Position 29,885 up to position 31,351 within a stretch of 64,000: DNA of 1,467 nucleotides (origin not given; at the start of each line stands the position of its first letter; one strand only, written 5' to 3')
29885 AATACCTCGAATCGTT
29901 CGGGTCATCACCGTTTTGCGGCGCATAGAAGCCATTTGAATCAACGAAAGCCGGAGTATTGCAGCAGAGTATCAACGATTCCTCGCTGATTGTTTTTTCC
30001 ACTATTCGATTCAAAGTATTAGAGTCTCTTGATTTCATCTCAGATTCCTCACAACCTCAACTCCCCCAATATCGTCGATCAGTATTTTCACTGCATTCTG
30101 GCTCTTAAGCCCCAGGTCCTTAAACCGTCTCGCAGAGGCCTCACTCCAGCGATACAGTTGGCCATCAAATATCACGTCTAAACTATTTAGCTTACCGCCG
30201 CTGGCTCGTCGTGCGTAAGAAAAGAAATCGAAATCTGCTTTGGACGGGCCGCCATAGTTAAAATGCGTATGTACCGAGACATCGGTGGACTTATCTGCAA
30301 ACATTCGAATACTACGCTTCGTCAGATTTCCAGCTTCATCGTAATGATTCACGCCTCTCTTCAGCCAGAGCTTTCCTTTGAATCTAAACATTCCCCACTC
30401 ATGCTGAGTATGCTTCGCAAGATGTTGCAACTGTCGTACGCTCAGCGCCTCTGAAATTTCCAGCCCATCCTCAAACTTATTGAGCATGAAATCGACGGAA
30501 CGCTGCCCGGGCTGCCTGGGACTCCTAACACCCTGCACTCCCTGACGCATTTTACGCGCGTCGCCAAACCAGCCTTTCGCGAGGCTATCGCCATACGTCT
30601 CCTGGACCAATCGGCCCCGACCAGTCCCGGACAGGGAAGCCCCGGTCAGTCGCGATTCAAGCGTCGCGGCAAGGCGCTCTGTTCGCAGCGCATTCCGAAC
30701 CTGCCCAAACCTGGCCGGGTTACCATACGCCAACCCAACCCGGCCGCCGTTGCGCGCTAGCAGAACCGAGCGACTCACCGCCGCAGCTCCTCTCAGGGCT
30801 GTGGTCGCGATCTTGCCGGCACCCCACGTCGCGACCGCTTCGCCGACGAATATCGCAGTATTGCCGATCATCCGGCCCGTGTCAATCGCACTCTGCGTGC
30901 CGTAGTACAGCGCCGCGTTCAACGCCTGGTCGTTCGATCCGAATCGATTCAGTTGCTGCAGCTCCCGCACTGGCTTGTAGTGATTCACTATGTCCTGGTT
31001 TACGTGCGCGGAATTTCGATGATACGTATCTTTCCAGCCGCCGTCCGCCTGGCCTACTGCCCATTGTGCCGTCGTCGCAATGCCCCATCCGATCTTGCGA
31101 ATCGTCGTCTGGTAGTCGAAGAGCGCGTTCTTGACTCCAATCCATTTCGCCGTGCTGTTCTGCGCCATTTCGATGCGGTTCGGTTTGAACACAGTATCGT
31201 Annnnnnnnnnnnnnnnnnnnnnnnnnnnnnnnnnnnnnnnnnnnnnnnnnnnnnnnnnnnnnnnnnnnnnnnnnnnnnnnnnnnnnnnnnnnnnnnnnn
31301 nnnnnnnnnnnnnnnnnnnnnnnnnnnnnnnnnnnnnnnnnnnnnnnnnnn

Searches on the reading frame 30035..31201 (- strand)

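Call 5: search_protein_families(library=pfam, proteins=[window:30035-31201:-], max_evalue=1)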
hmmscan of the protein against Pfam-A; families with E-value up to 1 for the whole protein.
window:30035-31201:- (388 aa): 1 family
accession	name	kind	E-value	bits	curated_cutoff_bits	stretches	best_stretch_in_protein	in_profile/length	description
PF03632.21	Glyco_hydro_65m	-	0.093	12.1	27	1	6-72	61-122/371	Glycosyl hydrolase family 65 central catalytic domain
